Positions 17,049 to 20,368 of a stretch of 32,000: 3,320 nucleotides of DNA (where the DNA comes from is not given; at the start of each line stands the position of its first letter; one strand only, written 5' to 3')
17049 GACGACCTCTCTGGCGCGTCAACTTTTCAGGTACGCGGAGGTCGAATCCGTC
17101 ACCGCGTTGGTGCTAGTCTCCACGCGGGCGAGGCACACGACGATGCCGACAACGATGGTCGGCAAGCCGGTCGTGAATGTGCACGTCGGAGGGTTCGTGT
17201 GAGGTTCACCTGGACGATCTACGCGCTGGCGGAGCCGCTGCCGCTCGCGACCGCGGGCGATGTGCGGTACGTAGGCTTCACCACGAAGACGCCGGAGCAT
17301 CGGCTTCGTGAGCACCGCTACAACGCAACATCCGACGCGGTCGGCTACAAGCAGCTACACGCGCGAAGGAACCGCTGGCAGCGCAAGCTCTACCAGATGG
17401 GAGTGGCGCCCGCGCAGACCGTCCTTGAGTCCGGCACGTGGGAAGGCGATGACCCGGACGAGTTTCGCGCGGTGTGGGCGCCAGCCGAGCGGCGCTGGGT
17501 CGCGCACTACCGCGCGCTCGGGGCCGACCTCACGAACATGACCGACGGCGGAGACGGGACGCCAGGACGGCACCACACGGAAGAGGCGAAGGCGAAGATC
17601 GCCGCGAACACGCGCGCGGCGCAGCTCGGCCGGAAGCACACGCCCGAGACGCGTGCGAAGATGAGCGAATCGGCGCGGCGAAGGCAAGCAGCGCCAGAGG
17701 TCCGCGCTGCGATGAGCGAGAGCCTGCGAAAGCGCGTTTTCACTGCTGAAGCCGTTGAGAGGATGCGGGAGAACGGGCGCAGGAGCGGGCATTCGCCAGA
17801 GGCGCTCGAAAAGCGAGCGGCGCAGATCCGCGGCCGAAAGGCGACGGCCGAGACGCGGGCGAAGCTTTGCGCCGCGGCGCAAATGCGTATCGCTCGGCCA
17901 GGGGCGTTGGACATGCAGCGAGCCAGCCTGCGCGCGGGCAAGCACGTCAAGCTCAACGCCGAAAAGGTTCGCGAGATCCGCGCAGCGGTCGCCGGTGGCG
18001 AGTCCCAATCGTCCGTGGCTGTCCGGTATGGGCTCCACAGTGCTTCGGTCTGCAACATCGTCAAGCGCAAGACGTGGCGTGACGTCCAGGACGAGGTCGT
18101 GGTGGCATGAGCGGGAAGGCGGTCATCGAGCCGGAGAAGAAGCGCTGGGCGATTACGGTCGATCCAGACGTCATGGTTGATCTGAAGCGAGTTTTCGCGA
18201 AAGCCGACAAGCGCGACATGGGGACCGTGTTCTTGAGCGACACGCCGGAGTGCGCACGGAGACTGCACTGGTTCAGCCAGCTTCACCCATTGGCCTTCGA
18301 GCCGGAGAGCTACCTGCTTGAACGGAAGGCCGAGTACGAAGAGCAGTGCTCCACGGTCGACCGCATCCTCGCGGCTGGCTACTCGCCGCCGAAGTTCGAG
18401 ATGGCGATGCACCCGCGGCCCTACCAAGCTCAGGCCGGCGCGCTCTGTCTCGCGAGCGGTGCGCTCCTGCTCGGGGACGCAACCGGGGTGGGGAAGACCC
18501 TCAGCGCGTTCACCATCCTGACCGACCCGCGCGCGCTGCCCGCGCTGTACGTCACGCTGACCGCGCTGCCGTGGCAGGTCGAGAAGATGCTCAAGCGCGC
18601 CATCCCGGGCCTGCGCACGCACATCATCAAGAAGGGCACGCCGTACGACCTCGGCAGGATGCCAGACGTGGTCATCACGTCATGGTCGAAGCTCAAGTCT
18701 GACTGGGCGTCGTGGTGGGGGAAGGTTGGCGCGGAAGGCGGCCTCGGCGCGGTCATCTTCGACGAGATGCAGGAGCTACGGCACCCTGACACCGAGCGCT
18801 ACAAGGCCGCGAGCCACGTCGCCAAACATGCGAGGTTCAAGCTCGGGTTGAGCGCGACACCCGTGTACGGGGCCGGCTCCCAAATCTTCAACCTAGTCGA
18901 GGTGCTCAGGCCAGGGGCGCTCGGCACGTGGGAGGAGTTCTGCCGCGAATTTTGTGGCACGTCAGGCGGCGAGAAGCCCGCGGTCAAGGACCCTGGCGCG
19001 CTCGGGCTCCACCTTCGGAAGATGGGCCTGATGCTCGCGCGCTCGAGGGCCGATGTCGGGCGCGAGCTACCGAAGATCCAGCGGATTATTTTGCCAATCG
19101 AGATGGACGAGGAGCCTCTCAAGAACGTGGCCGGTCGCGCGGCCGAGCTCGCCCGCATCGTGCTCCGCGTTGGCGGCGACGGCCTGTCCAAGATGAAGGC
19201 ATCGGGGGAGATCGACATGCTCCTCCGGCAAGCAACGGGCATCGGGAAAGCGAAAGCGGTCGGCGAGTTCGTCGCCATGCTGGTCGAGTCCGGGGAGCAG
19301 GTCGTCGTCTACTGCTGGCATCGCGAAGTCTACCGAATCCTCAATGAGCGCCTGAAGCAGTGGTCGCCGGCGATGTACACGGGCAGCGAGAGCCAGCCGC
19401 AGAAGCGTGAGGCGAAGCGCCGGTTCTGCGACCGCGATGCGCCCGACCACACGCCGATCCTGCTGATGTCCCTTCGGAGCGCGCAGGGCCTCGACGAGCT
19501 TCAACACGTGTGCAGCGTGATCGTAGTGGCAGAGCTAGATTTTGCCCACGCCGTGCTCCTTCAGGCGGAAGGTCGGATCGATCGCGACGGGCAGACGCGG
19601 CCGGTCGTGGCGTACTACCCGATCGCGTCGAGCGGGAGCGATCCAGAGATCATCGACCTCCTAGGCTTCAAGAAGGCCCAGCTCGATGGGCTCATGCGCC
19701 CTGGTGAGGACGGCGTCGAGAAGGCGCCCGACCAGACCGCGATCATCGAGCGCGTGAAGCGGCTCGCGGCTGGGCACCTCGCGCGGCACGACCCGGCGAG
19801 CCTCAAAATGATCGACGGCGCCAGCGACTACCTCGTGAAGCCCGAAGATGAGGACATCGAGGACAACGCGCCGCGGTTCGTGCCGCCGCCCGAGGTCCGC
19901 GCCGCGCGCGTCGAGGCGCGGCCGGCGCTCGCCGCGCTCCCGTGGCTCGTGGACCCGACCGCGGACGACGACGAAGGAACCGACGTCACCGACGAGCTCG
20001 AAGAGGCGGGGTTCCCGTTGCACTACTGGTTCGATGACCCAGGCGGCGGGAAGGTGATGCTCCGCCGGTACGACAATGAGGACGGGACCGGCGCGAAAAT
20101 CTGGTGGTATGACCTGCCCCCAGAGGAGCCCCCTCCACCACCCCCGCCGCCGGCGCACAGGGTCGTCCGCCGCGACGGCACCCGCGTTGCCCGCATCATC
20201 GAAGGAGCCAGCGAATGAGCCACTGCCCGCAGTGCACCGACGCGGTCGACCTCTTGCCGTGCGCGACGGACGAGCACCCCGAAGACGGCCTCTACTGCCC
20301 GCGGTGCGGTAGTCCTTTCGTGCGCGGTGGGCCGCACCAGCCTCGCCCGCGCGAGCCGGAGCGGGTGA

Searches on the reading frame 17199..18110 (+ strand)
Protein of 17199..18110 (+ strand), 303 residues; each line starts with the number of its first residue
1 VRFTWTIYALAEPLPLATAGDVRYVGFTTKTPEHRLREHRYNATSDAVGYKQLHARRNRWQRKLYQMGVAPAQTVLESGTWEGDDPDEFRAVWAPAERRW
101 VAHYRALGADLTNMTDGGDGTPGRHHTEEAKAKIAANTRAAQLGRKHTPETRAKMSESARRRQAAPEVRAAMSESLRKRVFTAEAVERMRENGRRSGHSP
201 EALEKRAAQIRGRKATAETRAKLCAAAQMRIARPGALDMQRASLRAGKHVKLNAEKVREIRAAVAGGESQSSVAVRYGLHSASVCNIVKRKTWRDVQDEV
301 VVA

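Call 16: search_protein_families(library=phrogs, proteins=[window:17199-18110:+], max_evalue=0.001)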
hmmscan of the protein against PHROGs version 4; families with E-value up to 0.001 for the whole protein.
window:17199-18110:+ (303 aa): 4 families
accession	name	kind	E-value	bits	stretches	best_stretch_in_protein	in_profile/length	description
phrog_314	-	DNA, RNA and nucleotide metabolism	1.8e-16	61.2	1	96-296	245-388/574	homing endonuclease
phrog_20467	-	DNA, RNA and nucleotide metabolism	6.4e-08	33.5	1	250-300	61-111/112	HNH endonuclease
phrog_59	-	DNA, RNA and nucleotide metabolism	0.00018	22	1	184-296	230-275/423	HNH endonuclease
phrog_517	-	DNA, RNA and nucleotide metabolism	0.00049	22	0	187-290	28-124/128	HTH DNA binding protein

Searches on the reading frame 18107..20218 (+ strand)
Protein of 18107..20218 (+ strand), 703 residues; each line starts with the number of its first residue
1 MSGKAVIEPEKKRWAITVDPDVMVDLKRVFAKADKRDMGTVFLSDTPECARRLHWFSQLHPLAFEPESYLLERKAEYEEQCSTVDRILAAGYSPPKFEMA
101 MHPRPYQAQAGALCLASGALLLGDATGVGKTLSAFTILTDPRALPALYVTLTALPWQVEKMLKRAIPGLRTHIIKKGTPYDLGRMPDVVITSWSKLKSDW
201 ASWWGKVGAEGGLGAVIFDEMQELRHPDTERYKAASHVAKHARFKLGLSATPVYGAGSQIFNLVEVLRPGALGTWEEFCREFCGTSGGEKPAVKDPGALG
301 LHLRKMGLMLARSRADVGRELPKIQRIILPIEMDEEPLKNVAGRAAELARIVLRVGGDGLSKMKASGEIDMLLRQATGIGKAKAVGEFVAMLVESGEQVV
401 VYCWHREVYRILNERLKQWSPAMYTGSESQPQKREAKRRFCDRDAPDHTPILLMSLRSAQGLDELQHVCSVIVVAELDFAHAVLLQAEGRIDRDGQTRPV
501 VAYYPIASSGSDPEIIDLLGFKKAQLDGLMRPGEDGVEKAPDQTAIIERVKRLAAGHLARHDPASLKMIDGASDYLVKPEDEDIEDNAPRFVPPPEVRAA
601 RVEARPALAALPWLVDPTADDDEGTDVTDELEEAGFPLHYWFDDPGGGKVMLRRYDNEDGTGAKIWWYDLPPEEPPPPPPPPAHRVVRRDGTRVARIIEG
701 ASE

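Call 16: search_protein_families(library=phrogs, proteins=[window:18107-20218:+], max_evalue=0.001)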
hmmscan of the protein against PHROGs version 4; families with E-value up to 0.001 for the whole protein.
window:18107-20218:+ (703 aa): 4 families
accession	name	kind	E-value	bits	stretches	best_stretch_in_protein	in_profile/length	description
phrog_62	-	DNA, RNA and nucleotide metabolism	6.3e-72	243.7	1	27-584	650-1181/1881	DNA helicase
phrog_16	-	DNA, RNA and nucleotide metabolism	1.6e-07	30.9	1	96-257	266-421/986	DNA helicase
phrog_23807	-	unknown function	4.1e-07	29.1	1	396-509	529-647/1053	-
phrog_29996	-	unknown function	4e-06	26.1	0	151-283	782-906/1189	-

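Call 31: find_related_loci(query=window:18107-20218:+, collection=viral_contigs, flank=10000)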
Query window:18107-20218:+ (703 aa) in viral_contigs; peptide patterns used: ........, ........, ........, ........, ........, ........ (x = any residue, [..] = any of these).
10 stretches matched a pattern, but none encodes a relative of the query by tblastn (E <= 1e-3).

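Call 37: search_dna_similar(query=window:18107-20218:+, collection=phages, mode=protein, max_rows=15)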
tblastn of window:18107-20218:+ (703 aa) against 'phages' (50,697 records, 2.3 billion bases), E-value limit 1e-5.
Records with a match: 94; places in all: 94; records where one place covers at least 80% of the query: 1.
Best place of each record, by identity: <60% 94.
By first word of the organism name: Arthrobacter 37; Gordonia 12; Bacteriophage 6; Pseudomonas 5; Cellulophaga 5; Caulobacter 5; Caudoviricetes 3; Ruegeria 2; Thermus 2; Bacillus 2; and 13 more.
By host as written in the record: Arthrobacter sp. ATCC 21022 34; - 12; Gordonia terrae 3612 10; Caulobacter vibrioides CB15 5; Pseudomonas aeruginosa PAO1 2; Arthrobacter sp. 2; Thermus thermophilus HB8 2; Cellulophaga sp. MM#3 2; and 22 more.
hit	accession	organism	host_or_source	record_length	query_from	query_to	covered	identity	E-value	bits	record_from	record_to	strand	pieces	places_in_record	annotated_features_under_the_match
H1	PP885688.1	Tunturiibacter phage Tunturi_5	Tunturiibacter psychrotolerans X4BP1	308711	10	561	79%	43.8%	1e-125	417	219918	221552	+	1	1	DNA helicase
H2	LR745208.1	uncultured phage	metagenomic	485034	3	539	76%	43.7%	4e-127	422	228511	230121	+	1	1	record has no annotation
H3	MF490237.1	Pseudomonas phage vB_PaeP_E220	-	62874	12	539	75%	41.4%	7e-109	369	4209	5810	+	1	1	hypothetical protein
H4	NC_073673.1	Pseudomonas phage vB_PaeP_E220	-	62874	12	539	75%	41.4%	7e-109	369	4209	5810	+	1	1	hypothetical protein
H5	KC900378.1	Pseudomonas phage LKA5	Pseudomonas aeruginosa PAO1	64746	12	539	75%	41.4%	9e-109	369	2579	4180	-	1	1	hypothetical protein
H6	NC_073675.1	Pseudomonas phage LKA5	Pseudomonas aeruginosa PAO1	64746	12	539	75%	41.4%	9e-109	369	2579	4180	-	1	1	hypothetical protein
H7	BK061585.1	Pseudomonas phage vB_PaeP-D14I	Pseudomonas aeruginosa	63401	12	539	75%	41.4%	1e-108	368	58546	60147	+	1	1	putative helicase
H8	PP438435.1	Dolichospermum phage Dfl-JY45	Dolichospermum flos-aquae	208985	1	530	75%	41.0%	7e-101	345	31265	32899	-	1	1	hypothetical protein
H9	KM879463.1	Arthrobacter phage vB_ArtM-ArV1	Arthrobacter sp.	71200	10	554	78%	38.9%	2e-90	315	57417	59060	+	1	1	helicase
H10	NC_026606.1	Arthrobacter phage vB_ArtM-ArV1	Arthrobacter sp.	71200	10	554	78%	38.9%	2e-90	315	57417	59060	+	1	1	helicase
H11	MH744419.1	Arthrobacter phage KBurrousTX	Arthrobacter sp. ATCC 21022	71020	11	542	76%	39.1%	5e-93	323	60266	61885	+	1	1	88: DNA helicase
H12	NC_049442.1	Arthrobacter phage KBurrousTX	Arthrobacter sp. ATCC 21022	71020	11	542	76%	39.1%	5e-93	323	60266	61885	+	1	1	88: DNA helicase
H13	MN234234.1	Arthrobacter phage Lymara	Arthrobacter sp. ATCC 21022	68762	10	532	74%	39.7%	1e-89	313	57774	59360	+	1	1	87: DNA helicase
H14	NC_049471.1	Arthrobacter phage Lymara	Arthrobacter sp. ATCC 21022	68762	10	532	74%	39.7%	1e-89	313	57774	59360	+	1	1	87: DNA helicase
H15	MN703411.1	Arthrobacter phage DrYang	Arthrobacter sp. ATCC 21022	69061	14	542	75%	38.9%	1e-90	316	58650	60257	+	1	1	86: DNA helicase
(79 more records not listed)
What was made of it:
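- Tried and rejected: The SNF2-type helicase finds only matches of 44% identity or less, among them an acidobacterial jumbo phage (call 37).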
